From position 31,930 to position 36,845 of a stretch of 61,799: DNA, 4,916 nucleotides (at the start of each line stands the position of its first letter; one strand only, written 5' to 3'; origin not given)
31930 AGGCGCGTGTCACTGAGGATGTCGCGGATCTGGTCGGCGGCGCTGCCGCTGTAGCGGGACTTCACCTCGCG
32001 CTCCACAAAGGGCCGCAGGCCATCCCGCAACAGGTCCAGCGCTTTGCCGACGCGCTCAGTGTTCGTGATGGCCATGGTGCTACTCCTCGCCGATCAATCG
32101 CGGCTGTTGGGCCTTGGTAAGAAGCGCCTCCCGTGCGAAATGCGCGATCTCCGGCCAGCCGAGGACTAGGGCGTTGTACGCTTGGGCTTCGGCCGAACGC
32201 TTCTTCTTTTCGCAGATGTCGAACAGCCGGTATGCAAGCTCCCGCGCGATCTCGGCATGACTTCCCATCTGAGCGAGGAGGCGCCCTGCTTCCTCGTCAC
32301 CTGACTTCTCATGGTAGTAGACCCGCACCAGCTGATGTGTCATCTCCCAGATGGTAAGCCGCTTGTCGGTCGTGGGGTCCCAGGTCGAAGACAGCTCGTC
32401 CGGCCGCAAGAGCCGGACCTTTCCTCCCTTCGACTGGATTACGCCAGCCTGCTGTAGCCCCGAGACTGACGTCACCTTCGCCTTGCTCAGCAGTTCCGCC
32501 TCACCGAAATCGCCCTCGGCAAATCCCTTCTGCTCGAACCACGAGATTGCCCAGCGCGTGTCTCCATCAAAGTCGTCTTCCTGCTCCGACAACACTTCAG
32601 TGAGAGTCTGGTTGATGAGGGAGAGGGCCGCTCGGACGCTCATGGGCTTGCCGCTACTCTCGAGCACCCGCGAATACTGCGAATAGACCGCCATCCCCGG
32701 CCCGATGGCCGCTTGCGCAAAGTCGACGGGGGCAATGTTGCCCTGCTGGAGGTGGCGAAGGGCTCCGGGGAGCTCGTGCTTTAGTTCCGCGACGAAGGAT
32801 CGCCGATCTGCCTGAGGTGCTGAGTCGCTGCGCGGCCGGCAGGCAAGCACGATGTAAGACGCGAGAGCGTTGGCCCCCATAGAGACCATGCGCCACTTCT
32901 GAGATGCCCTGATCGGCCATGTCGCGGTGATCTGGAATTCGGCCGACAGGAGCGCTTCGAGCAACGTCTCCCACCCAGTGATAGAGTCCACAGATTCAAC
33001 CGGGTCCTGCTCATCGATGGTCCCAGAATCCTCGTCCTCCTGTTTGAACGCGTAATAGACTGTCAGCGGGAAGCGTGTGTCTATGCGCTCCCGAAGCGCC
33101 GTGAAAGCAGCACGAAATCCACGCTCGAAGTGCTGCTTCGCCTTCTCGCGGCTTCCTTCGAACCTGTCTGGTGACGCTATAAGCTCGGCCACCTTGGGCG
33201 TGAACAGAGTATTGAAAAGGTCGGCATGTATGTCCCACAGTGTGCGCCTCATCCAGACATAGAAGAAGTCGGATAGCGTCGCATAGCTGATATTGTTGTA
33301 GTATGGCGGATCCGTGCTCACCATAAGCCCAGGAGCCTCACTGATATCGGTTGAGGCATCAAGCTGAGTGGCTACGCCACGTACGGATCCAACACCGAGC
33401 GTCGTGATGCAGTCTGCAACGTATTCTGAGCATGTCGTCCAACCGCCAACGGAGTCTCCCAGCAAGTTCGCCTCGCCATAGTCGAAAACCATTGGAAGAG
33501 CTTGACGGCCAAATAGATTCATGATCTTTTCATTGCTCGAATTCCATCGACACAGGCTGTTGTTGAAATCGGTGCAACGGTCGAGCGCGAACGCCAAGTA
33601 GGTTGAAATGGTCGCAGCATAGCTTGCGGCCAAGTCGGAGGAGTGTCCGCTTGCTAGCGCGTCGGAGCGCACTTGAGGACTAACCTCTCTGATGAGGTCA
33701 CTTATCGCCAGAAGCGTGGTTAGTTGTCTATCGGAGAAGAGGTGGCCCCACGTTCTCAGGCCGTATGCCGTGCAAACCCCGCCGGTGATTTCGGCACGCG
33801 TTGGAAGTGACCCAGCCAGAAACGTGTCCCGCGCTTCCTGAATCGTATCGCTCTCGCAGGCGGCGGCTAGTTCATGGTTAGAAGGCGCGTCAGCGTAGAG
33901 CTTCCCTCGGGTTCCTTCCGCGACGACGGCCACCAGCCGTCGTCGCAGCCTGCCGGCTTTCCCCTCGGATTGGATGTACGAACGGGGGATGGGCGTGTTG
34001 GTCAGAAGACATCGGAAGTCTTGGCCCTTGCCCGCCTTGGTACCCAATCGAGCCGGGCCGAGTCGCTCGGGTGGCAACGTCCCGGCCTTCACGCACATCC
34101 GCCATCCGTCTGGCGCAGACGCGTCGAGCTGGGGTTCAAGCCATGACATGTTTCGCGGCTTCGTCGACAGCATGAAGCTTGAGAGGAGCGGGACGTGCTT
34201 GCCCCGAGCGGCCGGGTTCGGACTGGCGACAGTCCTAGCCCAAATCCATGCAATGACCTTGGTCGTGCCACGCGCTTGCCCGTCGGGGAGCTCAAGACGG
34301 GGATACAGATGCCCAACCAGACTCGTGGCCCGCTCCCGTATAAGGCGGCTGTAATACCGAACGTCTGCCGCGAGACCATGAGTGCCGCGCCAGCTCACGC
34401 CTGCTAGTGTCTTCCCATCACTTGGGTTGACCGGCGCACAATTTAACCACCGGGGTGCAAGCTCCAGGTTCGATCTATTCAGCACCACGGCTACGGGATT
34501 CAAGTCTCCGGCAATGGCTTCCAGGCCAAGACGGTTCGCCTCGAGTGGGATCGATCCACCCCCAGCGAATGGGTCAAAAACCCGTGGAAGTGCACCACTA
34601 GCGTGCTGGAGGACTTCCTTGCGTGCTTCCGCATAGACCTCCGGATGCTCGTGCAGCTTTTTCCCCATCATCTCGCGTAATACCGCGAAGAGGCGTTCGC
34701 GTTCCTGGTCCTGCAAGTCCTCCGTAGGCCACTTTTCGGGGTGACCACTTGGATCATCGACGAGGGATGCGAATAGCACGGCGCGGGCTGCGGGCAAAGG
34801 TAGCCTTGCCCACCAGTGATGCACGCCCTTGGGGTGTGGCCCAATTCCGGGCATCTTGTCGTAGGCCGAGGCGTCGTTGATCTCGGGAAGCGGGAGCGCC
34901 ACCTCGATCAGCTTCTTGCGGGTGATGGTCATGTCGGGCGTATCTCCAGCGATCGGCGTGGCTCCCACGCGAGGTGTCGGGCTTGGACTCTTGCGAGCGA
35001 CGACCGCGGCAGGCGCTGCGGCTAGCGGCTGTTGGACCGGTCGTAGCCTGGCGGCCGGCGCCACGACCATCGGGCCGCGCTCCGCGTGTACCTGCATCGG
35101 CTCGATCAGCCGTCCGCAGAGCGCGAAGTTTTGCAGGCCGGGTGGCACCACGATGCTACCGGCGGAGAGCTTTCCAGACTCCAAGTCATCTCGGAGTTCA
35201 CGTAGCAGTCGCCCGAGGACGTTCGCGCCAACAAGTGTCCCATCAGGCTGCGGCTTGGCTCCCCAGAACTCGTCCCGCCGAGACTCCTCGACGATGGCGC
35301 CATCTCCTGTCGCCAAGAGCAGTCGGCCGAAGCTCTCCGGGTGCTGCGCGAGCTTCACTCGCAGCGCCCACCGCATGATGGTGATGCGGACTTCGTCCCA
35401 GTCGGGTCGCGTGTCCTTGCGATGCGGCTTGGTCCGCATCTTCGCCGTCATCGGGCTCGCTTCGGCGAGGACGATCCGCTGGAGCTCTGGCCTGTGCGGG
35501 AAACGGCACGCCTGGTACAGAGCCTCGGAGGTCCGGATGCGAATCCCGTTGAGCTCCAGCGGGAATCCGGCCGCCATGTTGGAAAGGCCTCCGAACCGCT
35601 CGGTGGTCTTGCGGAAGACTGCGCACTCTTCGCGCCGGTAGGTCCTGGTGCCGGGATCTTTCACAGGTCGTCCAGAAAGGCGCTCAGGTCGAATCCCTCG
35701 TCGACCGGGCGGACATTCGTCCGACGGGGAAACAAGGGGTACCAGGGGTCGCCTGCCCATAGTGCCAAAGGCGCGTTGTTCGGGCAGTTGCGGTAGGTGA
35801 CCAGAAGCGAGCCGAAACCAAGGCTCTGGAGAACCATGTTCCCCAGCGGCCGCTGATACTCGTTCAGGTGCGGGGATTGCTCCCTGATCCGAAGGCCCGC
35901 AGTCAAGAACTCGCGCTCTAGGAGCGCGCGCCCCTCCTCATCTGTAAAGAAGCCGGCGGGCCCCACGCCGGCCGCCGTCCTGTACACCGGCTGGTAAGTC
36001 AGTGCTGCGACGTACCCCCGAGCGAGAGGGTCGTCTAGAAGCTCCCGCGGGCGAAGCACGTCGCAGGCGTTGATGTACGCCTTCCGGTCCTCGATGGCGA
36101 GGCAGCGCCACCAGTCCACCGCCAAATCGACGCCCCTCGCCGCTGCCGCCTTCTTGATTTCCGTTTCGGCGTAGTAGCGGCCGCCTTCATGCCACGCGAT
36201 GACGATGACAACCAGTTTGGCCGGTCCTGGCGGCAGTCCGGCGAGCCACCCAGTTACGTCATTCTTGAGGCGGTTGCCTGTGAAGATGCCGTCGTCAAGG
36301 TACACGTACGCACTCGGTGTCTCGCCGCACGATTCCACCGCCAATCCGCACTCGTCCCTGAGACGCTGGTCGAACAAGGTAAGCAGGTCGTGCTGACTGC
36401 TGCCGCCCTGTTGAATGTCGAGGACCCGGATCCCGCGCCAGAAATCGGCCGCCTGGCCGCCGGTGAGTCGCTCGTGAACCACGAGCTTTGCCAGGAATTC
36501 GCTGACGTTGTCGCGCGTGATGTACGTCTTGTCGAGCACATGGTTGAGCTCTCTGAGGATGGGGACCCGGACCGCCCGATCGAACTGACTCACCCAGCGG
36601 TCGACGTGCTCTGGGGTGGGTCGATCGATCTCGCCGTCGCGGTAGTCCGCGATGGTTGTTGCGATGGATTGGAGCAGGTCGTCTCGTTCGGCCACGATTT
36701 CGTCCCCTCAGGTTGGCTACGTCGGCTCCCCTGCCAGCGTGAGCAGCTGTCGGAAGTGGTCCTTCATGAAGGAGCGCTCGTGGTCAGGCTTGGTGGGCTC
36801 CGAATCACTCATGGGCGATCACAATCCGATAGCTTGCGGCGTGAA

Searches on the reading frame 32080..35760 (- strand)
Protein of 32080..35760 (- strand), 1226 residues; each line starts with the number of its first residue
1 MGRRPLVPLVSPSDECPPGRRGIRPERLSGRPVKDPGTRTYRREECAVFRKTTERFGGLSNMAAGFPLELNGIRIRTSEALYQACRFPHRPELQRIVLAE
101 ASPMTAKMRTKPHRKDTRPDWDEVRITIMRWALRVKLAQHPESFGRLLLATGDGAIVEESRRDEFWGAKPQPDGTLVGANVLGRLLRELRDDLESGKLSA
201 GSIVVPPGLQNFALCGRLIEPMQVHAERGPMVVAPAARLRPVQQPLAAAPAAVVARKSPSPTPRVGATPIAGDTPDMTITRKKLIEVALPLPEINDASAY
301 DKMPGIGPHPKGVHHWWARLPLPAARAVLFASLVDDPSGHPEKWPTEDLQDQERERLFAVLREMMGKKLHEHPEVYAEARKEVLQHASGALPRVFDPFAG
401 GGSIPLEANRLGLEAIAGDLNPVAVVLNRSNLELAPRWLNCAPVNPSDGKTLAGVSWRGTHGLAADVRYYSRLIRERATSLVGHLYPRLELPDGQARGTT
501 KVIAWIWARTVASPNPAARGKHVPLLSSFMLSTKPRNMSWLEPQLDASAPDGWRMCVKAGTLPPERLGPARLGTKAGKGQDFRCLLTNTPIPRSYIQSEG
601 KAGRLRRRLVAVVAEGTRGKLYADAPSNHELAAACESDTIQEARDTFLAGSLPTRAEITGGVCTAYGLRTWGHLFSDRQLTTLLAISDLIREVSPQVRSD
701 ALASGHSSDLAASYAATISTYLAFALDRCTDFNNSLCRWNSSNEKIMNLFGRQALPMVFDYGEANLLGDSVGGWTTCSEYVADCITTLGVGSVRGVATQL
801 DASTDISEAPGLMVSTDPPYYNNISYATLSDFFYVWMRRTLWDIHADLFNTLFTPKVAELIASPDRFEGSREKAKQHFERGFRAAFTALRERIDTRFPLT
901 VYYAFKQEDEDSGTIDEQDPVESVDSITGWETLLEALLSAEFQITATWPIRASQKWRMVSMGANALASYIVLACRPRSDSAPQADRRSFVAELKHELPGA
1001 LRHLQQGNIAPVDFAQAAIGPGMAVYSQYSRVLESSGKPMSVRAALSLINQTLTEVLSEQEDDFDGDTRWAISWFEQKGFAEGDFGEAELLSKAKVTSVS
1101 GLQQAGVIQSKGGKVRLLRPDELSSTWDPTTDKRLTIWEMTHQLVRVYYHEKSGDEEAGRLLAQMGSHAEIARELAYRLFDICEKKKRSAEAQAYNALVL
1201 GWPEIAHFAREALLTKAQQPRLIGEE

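Call 55: search_protein_families(library=pfam, proteins=[window:32080-35760:-], max_evalue=0.001)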
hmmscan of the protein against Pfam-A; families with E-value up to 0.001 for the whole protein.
window:32080-35760:- (1226 aa): 2 families
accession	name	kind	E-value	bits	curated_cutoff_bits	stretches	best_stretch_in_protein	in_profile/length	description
PF08719.17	NADAR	-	1.3e-23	84.5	35.1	1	49-193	2-162/163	NADAR domain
PF06634.17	DUF1156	-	1.4e-21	76.8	24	1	288-359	1-72/73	Protein of unknown function (DUF1156)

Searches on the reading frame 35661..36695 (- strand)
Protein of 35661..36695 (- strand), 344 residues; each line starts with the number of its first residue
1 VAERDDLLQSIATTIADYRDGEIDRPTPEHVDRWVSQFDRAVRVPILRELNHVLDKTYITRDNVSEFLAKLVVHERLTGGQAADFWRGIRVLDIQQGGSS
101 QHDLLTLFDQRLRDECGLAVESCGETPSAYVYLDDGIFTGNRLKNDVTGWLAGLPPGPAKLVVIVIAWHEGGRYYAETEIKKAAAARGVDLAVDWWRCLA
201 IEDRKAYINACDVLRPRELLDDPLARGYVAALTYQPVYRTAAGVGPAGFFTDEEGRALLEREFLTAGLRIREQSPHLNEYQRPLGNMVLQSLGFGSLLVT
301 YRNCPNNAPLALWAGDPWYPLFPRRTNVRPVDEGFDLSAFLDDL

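Call 18: search_protein_families(library=pfam, proteins=[window:35661-36695:-], max_evalue=0.01)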
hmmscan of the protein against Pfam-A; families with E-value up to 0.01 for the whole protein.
window:35661-36695:- (344 aa): 1 family
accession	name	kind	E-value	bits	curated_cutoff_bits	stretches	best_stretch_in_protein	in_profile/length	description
PF24390.1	PRTase-CE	-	5.6e-52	177.6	27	1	31-324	1-253/253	PRTase-CE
